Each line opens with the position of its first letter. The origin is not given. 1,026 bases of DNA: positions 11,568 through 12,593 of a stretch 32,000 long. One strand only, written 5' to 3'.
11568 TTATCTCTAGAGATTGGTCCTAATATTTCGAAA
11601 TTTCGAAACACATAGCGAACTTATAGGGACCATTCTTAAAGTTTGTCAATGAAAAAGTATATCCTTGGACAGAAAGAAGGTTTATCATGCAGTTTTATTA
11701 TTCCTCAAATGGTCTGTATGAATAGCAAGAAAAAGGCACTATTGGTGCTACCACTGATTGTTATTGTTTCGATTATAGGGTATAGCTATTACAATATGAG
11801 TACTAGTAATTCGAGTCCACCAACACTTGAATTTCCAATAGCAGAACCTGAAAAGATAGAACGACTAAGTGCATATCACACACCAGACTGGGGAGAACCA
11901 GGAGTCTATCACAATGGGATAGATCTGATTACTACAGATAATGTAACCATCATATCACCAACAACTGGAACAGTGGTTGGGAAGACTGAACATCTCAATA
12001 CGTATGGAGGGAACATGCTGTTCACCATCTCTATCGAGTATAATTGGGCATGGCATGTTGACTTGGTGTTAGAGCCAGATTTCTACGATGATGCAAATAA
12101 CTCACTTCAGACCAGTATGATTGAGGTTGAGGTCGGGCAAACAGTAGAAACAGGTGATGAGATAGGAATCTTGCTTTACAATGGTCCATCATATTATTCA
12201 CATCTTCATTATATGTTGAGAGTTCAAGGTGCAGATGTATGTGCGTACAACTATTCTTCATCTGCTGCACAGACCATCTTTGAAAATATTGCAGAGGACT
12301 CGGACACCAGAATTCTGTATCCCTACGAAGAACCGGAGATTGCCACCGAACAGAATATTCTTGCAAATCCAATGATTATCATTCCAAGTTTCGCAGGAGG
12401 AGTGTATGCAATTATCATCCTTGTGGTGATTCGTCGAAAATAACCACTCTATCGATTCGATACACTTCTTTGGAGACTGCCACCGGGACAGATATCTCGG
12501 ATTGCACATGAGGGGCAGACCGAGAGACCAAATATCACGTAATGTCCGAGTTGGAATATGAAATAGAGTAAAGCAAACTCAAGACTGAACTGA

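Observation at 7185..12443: Divergent adhesin-like repeat protein and membrane-anchored M23 peptidase: candidate archaeal module for gripping and lysing bacteria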

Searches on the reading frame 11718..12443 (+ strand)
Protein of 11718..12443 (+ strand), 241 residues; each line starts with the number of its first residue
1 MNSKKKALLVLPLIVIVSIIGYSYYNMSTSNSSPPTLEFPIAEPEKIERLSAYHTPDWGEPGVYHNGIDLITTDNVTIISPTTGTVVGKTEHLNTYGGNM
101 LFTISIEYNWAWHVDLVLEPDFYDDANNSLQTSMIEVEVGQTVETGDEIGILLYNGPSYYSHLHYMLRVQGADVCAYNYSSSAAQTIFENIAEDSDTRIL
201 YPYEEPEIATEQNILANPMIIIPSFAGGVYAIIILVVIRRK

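Call 20: find_homologous_proteins(query=window:11718-12443:+)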
Query window:11718-12443:+ (241 aa): 99 proteins with E <= 0.001 among 288 candidates. Only proteins of 132 to 422 residues were searched: fused or split forms outside these lengths cannot appear, so this answer is no evidence that the protein stands alone or is whole; lengths 'longer' or 'shorter' looks for them.
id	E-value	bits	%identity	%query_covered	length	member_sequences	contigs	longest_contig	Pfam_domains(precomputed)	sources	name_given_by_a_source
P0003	2.0e-156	536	100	100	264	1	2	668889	PF01551.30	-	-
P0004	2.2e-135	468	82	100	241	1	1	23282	PF01551.30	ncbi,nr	ncbi:MAG: peptidoglycan DD-metalloendopeptidase family protein [Candidatus Lokiarchaeota archaeon]|n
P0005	1.7e-81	291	56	100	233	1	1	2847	PF01551.30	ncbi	ncbi:MAG: M23 family metallopeptidase [Candidatus Thorarchaeota archaeon]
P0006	2.7e-81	291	56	100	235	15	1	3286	PF01551.30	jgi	-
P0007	1.2e-79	285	57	100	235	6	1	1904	PF01551.30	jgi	-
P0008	1.3e-79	285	55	100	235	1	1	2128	PF01551.30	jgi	-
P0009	6.3e-79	283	57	93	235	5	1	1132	PF01551.30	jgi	jgi:hypothetical protein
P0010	2.3e-78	281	54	100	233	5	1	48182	PF01551.30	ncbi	ncbi:MAG: M23 family metallopeptidase [Candidatus Thorarchaeota archaeon]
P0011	1.9e-77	278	56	100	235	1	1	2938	PF01551.30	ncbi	ncbi:MAG: hypothetical protein ACFFEW_18310 [Candidatus Thorarchaeota archaeon]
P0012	4.2e-77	277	53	100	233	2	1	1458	-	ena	-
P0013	4.5e-77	277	55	100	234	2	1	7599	PF01551.30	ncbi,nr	ncbi:hypothetical protein EU528_13275 [Candidatus Thorarchaeota archaeon]|nr:MAG: hypothetical prote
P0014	8.1e-77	276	54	100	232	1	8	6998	PF01551.30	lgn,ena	-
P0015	1.3e-76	275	54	100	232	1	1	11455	PF01551.30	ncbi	ncbi:MAG: hypothetical protein ACFFEE_01865 [Candidatus Thorarchaeota archaeon]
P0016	2.1e-76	275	53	100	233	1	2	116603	PF01551.30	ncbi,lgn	ncbi:MAG: M23 family metallopeptidase [Promethearchaeota archaeon]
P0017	5.1e-76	273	56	93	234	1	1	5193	PF01551.30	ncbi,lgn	-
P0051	4.8e-60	221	57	75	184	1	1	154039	PF01551.30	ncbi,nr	ncbi:MAG: hypothetical protein EAX95_03650 [Candidatus Thorarchaeota archaeon]|nr:hypothetical prote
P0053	1.4e-59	219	47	100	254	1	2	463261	PF01551.30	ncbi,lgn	-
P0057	2.0e-57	212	50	84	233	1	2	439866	PF01551.30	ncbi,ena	-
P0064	5.3e-56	208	50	85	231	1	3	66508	PF01551.30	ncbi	ncbi:MAG: hypothetical protein ACTSYL_12440 [Candidatus Thorarchaeota archaeon]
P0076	7.7e-40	155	47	71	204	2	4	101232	PF01551.30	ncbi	ncbi:MAG: M23 family metallopeptidase [Candidatus Heimdallarchaeota archaeon]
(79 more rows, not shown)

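Call 21: search_solved_structures(query=window:11718-12443:+, max_evalue=0.01, show_alignments=3)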
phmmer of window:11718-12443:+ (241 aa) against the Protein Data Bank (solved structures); distinct sequences matched with E-value up to 0.01: 1.
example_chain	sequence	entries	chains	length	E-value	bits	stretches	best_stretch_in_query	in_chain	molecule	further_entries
9gy1_A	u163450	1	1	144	0.0051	19.6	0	135-174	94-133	Peptidase, M23 family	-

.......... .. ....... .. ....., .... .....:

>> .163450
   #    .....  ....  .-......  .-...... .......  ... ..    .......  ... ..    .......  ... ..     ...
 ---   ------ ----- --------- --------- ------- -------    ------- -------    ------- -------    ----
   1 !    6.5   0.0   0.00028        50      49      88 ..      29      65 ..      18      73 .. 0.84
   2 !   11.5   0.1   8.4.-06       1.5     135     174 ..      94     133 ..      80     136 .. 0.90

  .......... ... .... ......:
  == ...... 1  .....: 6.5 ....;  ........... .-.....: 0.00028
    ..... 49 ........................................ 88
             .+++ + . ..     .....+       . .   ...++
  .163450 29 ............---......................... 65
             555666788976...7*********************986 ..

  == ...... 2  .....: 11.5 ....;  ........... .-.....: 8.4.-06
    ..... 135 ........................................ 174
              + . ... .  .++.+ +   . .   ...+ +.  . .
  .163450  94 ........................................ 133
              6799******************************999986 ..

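Call 26: find_encoding_contigs(protein=P0053, flank=8000, max_places=2)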
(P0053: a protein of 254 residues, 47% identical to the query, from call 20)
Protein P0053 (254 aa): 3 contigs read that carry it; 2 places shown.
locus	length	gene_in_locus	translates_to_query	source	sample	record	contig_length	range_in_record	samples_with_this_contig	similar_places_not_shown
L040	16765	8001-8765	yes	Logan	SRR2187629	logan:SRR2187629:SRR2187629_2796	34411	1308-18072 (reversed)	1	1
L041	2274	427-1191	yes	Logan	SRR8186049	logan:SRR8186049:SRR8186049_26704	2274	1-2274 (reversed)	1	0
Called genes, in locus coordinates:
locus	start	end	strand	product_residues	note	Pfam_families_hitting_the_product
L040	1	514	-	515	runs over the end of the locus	PF00501:AMP-binding, PF13193:AMP-binding_C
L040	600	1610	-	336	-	PF08545:ACP_syn_III, PF08541:ACP_syn_III_C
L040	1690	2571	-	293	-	PF12697:Abhydrolase_6, PF00561:Abhydrolase_1, PF03096:Ndr (weak), PF12146:Hydrolase_4, PF08386:Abhydrolase_4 (faint)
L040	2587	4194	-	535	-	PF02653:BPD_transp_2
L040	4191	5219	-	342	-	PF02653:BPD_transp_2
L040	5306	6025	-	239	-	PF00005:ABC_tran, PF13304:AAA_21 (weak)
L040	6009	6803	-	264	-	PF13476:AAA_23 (faint), PF00005:ABC_tran, PF13304:AAA_21 (faint), PF12399:BCA_ABC_TP_C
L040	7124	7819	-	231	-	-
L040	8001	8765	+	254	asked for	PF01551:Peptidase_M23 (faint)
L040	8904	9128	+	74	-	PF01037:AsnC_trans_reg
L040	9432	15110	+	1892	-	PF05048:NosD, PF13229:Beta_helix, PF05048:NosD, PF13229:Beta_helix, PF19077:Big_13 (faint), PF24893:DUF7743 (faint)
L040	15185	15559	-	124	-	PF01894:YjbQ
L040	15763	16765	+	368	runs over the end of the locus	PF00025:Arf, PF00071:Ras, PF08477:Roc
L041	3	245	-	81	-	?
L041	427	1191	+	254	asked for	PF01551:Peptidase_M23 (faint)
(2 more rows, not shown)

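Call 27: find_encoding_contigs(protein=P0057, flank=8000, max_places=2)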
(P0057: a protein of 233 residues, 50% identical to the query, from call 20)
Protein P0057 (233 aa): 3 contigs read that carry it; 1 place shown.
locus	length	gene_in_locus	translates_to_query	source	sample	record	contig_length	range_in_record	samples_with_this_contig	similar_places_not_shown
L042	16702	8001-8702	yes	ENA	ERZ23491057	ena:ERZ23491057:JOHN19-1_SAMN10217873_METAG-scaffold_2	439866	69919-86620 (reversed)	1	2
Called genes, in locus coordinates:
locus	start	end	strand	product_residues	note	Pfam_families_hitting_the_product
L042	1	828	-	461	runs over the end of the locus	PF00989:PAS (faint), PF13426:PAS_9 (faint), PF08448:PAS_4 (weak), PF13188:PAS_8 (weak), PF02518:HATPase_c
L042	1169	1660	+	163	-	PF13247:Fer4_11, PF13237:Fer4_10, PF12838:Fer4_7 (weak), PF13187:Fer4_9 (weak), PF14697:Fer4_21 (weak), PF25160:LdpA_Fe-S-bd (weak), PF00037:Fer4, PF12837:Fer4_6 (weak), +7 more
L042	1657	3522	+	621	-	PF02730:AFOR_N, PF01314:AFOR_C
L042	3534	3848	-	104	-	-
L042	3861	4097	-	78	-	PF01037:AsnC_trans_reg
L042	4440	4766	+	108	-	PF02662:FlpD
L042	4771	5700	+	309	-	PF01058:Oxidored_q6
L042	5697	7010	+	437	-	PF27537:HoxH, PF00374:NiFeSe_Hases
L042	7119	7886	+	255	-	-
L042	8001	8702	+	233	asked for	PF01551:Peptidase_M23 (faint)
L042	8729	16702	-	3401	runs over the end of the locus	PF00082:Peptidase_S8, PF07495:Y_Y_Y (faint), PF00801:PKD (faint), PF17957:Big_7 (weak), PF17957:Big_7 (weak), PF17957:Big_7 (weak), PF17957:Big_7 (weak), PF19077:Big_13 (weak), +13 more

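Call 28: find_encoding_contigs(protein=P0016, flank=8000, max_places=2)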
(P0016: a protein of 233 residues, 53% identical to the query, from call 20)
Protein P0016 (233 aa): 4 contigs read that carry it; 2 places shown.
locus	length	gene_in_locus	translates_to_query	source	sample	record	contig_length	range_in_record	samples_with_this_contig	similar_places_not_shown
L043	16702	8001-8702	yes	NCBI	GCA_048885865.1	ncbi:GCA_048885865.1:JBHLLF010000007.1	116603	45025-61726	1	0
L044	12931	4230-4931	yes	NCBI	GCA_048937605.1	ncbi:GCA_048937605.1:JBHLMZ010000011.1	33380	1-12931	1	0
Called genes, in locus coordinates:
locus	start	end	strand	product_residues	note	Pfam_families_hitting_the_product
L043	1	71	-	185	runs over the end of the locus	PF13302:Acetyltransf_3 (weak), PF00583:Acetyltransf_1, PF14542:Acetyltransf_CG (faint), PF13673:Acetyltransf_10, PF13508:Acetyltransf_7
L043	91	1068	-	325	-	PF00291:PALP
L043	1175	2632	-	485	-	PF12895:ANAPC3 (faint), PF13428:TPR_14 (faint), PF25058:ARM_TT21 (faint), PF25064:ARM_TT21_5th (faint), PF13432:TPR_16 (weak), PF23914:TPR_CcmH_CycH (weak), PF00515:TPR_1 (weak), PF07719:TPR_2 (weak), +9 more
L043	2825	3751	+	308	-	PF08445:FR47 (faint), PF00583:Acetyltransf_1 (weak), PF13508:Acetyltransf_7 (weak)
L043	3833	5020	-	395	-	PF03415:Peptidase_C11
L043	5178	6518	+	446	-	PF07690:MFS_1, PF13347:MFS_2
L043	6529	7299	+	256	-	PF12146:Hydrolase_4, PF00561:Abhydrolase_1 (weak), PF12697:Abhydrolase_6, PF00326:Peptidase_S9 (faint)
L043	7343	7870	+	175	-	PF00583:Acetyltransf_1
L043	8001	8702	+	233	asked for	PF01551:Peptidase_M23 (weak)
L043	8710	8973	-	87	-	-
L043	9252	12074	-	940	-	PF17803:Cadherin_4, PF17892:Cadherin_5, PF17963:Big_9, PF17803:Cadherin_4, PF17892:Cadherin_5, PF17963:Big_9, PF17803:Cadherin_4, PF17892:Cadherin_5, +13 more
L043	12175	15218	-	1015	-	PF17803:Cadherin_4, PF17892:Cadherin_5, PF17963:Big_9, PF17803:Cadherin_4, PF17892:Cadherin_5, PF17963:Big_9, PF17803:Cadherin_4, PF17892:Cadherin_5, +22 more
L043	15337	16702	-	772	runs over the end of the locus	PF17892:Cadherin_5, PF17963:Big_9, PF17803:Cadherin_4, PF17892:Cadherin_5, PF17963:Big_9, PF17803:Cadherin_4, PF17892:Cadherin_5, PF17963:Big_9, +16 more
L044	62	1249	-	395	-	PF03415:Peptidase_C11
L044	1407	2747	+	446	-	PF07690:MFS_1, PF13347:MFS_2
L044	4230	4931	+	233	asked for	PF01551:Peptidase_M23 (weak)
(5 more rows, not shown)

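Call 30: find_encoding_contigs(protein=P0051, flank=8000, max_places=1)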
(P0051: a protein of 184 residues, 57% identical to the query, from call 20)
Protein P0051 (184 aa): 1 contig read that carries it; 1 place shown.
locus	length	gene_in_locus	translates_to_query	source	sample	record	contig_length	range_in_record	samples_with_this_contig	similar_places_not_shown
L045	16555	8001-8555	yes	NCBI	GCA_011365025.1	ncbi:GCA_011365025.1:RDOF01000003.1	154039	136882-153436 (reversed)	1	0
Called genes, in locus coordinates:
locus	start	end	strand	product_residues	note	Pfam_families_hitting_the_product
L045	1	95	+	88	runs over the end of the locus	-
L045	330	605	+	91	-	-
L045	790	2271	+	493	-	PF17874:TPR_MalT (faint), PF13424:TPR_12 (faint), PF07719:TPR_2 (faint)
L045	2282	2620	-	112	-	-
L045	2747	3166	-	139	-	PF01894:YjbQ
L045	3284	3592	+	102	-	-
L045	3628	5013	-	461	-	PF12840:HTH_20, PF01022:HTH_5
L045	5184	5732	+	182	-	-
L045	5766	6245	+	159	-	PF04191:PEMT, PF04140:ICMT (weak)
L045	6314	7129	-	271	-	PF13847:Methyltransf_31, PF08241:Methyltransf_11, PF08242:Methyltransf_12, PF13649:Methyltransf_25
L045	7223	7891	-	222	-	-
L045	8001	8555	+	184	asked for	PF01551:Peptidase_M23 (faint)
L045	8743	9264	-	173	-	-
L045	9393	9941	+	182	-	PF01965:DJ-1_PfpI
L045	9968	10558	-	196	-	-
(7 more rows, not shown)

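Call 31: find_encoding_contigs(protein=P0076, flank=8000, max_places=1)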
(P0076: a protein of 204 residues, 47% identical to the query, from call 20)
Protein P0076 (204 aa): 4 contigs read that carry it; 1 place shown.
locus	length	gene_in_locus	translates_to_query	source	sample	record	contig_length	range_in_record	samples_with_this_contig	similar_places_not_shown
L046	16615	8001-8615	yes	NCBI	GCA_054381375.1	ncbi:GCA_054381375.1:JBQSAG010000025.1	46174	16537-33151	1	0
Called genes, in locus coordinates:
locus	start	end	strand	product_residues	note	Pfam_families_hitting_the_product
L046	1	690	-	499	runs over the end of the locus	PF07690:MFS_1, PF01306:LacY_symp (weak), PF07690:MFS_1, PF00083:Sugar_tr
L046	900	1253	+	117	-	-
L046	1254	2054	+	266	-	-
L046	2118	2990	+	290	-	PF02830:V4R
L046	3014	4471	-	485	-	-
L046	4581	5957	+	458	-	PF00501:AMP-binding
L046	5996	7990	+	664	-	PF00933:Glyco_hydro_3, PF01915:Glyco_hydro_3_C, PF14310:Fn3-like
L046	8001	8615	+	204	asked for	PF01551:Peptidase_M23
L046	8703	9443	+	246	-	PF02586:SRAP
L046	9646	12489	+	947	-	PF03104:DNA_pol_B_exo1, PF10108:DNA_pol_B_exo2 (weak), PF00136:DNA_pol_B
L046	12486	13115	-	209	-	-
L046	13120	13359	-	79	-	-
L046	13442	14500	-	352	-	PF00005:ABC_tran, PF13304:AAA_21 (faint)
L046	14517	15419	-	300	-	-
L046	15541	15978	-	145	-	-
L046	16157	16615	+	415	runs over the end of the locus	-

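Call 32: find_encoding_contigs(protein=P0064, flank=8000, max_places=1)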
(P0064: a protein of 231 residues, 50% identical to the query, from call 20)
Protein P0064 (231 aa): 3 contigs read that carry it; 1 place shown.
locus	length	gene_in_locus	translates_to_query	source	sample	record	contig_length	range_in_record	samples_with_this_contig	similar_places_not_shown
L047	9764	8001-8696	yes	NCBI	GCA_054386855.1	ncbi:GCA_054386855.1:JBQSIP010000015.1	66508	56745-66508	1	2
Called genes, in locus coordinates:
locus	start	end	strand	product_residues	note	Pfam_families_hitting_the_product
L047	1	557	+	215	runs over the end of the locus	PF13484:Fer4_16 (faint), PF14697:Fer4_21 (faint), PF00037:Fer4 (weak), PF12797:Fer4_2 (weak), PF13237:Fer4_10, PF12838:Fer4_7, PF13187:Fer4_9, PF00037:Fer4 (weak), +2 more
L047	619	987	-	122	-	PF00190:Cupin_1, PF02311:AraC_binding (weak), PF07883:Cupin_2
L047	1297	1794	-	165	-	PF27307:MJ0565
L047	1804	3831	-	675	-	PF01926:MMR_HSR1, PF02421:FeoB_N, PF17910:FeoB_Cyto, PF07670:Gate, PF07664:FeoB_C, PF07670:Gate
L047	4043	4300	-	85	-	PF04023:FeoA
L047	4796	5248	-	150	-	PF01047:MarR (faint), PF01325:Fe_dep_repress, PF12802:MarR_2 (weak), PF02742:Fe_dep_repr_C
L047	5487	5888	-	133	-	-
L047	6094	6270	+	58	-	PF06467:zf-FCS, PF24273:TRASH_HVO_1752_C (weak), PF04945:YHS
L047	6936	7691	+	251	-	PF01925:TauE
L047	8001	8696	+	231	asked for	PF01551:Peptidase_M23 (faint)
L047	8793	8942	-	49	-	-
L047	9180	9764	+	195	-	PF13229:Beta_helix, PF05048:NosD, PF13229:Beta_helix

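Call 34: predict_structure(alignment_id=A1)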
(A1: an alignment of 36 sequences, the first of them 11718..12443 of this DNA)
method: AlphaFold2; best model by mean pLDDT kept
length: 241 residues; sequences in the alignment: 36
mean_pLDDT: 91.9   pTM: 0.83
mean pLDDT of the five models: 91.9, 91.1, 90.9, 90.6, 90.6
residues with pLDDT >= 90: 166; 70-90: 64; 50-70: 11; < 50: 0
segments of 3 or more residues with pLDDT < 50: none
pLDDT, mean of each block of 10 residues (from residue 1): 80 83 71 92 98 96 97 99 98 93 96 97 97 98 99 96 97 97 99 98 90 71 82 85 57
secondary structure, 60 per line:
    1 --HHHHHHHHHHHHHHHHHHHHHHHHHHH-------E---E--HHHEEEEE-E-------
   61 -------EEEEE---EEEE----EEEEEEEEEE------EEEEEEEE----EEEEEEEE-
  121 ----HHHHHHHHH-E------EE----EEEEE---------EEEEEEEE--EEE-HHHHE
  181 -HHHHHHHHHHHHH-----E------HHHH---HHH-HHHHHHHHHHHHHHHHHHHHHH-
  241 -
elements in order: H3-29 E47-51 E68-72 E76-79 E84-93 E100-107 E112-119 H125-133 E148-152 E162-169 E172-174 H176-179 H182-194 H207-210 H218-239

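Call 37: fold_search(model_id=the predicted structure, library=pdb)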
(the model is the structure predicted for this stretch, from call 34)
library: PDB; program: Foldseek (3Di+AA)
matches with E <= 10: 500; with E <= 0.001: 63
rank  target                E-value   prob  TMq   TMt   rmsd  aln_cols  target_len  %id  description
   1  6u2a                  9.5e-08  1.00  0.44  0.30  10.6       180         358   20  ShyA endopeptidase from Vibrio cholera (open form) (released 2020-05-27)
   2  6jmx                  2.6e-07  1.00  0.39  0.37  10.8       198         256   16  Structure of open form of peptidoglycan peptidase (released 2020-01-15)
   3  6jn7_A                2.7e-07  1.00  0.35  0.32  14.3       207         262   15  Structure of H216A mutant closed form peptidoglycan peptidase (released 2020-01-15)
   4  4rny_A                3.6e-07  1.00  0.40  0.28  10.6       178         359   17  Structure of Helicobacter pylori Csd3 from the orthorhombic crystal (released 2015-03-11)
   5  5j1m_B                4.1e-07  1.00  0.43  0.57  10.0       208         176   14  Crystal structure of Csd1-Csd2 dimer II (released 2016-10-19)
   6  6jmy                  4.1e-07  1.00  0.41  0.39  10.8       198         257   15  Structure of wild type closed form of peptidoglycan peptidase (released 2020-01-15)
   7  5j1k                  4.6e-07  1.00  0.43  0.56  11.1       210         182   15  Crystal structure of Csd2-Csd2 dimer (released 2016-10-19)
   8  5j1l_B                5.7e-07  1.00  0.41  0.52  10.1       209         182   16  Crystal structure of Csd1-Csd2 dimer I (released 2016-10-19)
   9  6jmz                  6.4e-07  1.00  0.38  0.36  10.3       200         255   15  Structure of H247A mutant open form peptidoglycan peptidase (released 2020-01-15)
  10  5j1m_D                7.7e-07  1.00  0.43  0.57   9.8       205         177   15  Crystal structure of Csd1-Csd2 dimer II (released 2016-10-19)
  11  6ue4_A                8.1e-07  1.00  0.42  0.29   8.2       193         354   20  ShyA Endopeptidase from Vibrio cholerae (Closed form) (released 2020-05-27)
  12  6ue4_B                9.1e-07  1.00  0.44  0.31  10.4       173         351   22  ShyA Endopeptidase from Vibrio cholerae (Closed form) (released 2020-05-27)
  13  4rnz                  1.0e-06  1.00  0.40  0.28  10.5       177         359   19  Structure of Helicobacter pylori Csd3 from the hexagonal crystal (released 2015-03-11)
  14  5j1l_D                1.3e-06  1.00  0.42  0.56  10.8       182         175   15  Crystal structure of Csd1-Csd2 dimer I (released 2016-10-19)
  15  9gy1                  1.3e-06  1.00  0.40  0.68   3.9       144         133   23  High resolution crystal structure of StM23 peptidoglycan hydrolase (released 2025-06-04)
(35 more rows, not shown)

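Call 40: search_solved_structures(query=A1, max_evalue=0.001, show_alignments=5)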
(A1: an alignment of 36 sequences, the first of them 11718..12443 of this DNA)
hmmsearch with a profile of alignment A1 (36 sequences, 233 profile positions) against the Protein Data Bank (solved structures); distinct sequences matched with E-value up to 0.001: 1.
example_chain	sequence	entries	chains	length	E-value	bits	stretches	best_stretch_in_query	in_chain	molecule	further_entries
9gy1_A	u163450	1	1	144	8.8e-05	25.1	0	135-166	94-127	Peptidase, M23 family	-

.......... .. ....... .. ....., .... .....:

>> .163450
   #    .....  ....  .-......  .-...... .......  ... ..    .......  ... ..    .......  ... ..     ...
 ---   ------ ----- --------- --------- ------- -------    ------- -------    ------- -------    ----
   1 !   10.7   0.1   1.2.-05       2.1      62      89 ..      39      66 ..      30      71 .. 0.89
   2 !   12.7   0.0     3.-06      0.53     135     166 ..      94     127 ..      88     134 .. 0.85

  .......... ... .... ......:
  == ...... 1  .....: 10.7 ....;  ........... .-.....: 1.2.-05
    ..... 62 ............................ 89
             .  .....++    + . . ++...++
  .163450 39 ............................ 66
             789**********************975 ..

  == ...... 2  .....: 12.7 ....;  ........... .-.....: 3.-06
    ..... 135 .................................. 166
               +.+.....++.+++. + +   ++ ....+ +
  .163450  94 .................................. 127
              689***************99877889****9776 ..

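Call 75: search_protein_representatives(alignment_id=A1)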
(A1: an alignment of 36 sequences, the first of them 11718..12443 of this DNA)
Query: 36 sequences, 233 profile positions. Proteins with E-value up to 0.001 (for the whole library): 806; up to 1e-10: 240; up to 1e-30: 48. The best 150 are listed.
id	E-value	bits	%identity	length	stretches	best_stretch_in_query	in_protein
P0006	1.6e-101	354.8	-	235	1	1-232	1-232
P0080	3.0e-82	291.8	-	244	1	4-232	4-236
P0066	3.8e-76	271.8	-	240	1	8-184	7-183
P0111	7.0e-67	241.4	-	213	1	2-190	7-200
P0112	1.1e-65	237.6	-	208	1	7-200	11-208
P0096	1.8e-61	223.8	-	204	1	17-196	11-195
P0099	2.0e-61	223.6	-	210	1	15-199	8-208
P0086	1.4e-58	214.3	-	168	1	7-161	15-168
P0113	6.2e-57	208.9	-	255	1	15-199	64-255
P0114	3.2e-54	200.0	-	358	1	31-201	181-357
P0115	6.2e-53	195.8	-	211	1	12-200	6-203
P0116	1.7e-52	194.4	-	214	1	29-199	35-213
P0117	2.6e-52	193.7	-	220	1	1-200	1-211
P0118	8.2e-52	192.1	-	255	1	14-229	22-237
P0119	1.2e-51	191.6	-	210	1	24-198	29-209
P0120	4.6e-50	186.4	-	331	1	36-193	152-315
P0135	3.7e-41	157.3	-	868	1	35-194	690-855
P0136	5.7e-41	156.6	-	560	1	37-197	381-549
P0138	1.1e-38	149.1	-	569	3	1-182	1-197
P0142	4.6e-35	137.3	-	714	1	39-192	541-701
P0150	2.4e-31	125.2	-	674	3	77-180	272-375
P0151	6.6e-31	123.7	-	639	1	36-196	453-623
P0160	4.7e-26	107.9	-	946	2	43-169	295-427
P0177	1.8e-22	96.1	-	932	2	26-167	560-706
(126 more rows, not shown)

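Call 76: search_protein_families(library=pfam, proteins=[P0135, P0136, P0142, P0151, P0160, P0177, P0114, P0120, P0138, P0150], max_evalue=0.001)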
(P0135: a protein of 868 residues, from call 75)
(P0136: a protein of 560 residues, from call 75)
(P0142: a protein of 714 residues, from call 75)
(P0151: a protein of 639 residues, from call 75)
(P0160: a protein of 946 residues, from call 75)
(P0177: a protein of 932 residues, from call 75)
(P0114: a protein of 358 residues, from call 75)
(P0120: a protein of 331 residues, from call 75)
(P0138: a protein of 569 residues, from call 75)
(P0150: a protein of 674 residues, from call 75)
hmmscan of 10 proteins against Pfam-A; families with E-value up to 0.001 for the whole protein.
P0135 (868 aa): 2 families
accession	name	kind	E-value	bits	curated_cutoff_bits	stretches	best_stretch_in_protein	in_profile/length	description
PF00801.26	PKD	-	3.5e-08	33.8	23.5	1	527-599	2-74/80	PKD domain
PF18911.6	PKD_4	-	0.00035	21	27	1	554-599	32-78/85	PKD domain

P0136 (560 aa): 0 families

P0142 (714 aa): 1 family
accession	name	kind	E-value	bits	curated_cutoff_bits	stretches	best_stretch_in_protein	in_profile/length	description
PF01551.29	Peptidase_M23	-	1.8e-05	25.2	28.7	0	641-681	53-94/96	Peptidase family M23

P0151 (639 aa): 0 families

P0160 (946 aa): 1 family
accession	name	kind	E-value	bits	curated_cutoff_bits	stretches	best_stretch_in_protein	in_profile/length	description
PF01551.29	Peptidase_M23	-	2e-07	31.6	28.7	0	197-235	53-88/96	Peptidase family M23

P0177 (932 aa): 2 families
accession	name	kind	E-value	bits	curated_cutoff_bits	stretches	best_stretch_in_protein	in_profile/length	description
PF01551.29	Peptidase_M23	-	1.2e-15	57.9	28.7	1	788-892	3-88/96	Peptidase family M23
PF06739.17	SBBP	-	9.5e-15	54.7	20.5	1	268-288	14-34/38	Beta-propeller repeat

P0114 (358 aa): 1 family
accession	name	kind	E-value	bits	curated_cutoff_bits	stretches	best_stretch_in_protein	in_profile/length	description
PF01551.29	Peptidase_M23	-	3e-06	27.8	28.7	1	213-328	2-94/96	Peptidase family M23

P0120 (331 aa): 0 families

P0138 (569 aa): 2 families
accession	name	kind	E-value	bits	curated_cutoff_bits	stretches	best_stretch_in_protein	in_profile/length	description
PF01551.29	Peptidase_M23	-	4.6e-25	88.1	28.7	3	76-187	2-94/96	Peptidase family M23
PF13533.13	Biotin_lipoyl_2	-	3.7e-05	23.9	29.8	0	495-518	8-31/32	Biotin-lipoyl like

P0150 (674 aa): 4 families
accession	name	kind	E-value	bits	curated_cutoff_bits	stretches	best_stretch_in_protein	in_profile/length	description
PF01551.29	Peptidase_M23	-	6e-14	52.4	28.7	1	526-639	3-96/96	Peptidase family M23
PF02368.24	Big_2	-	5.5e-07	29.9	22.8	1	441-479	34-72/79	Bacterial Ig-like domain (group 2)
PF00364.28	Biotin_lipoyl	-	2e-05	24.8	22.1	0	132-162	3-32/73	Biotin-requiring enzyme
PF13533.13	Biotin_lipoyl_2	-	0.00095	19.4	29.8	0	597-617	11-31/32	Biotin-lipoyl like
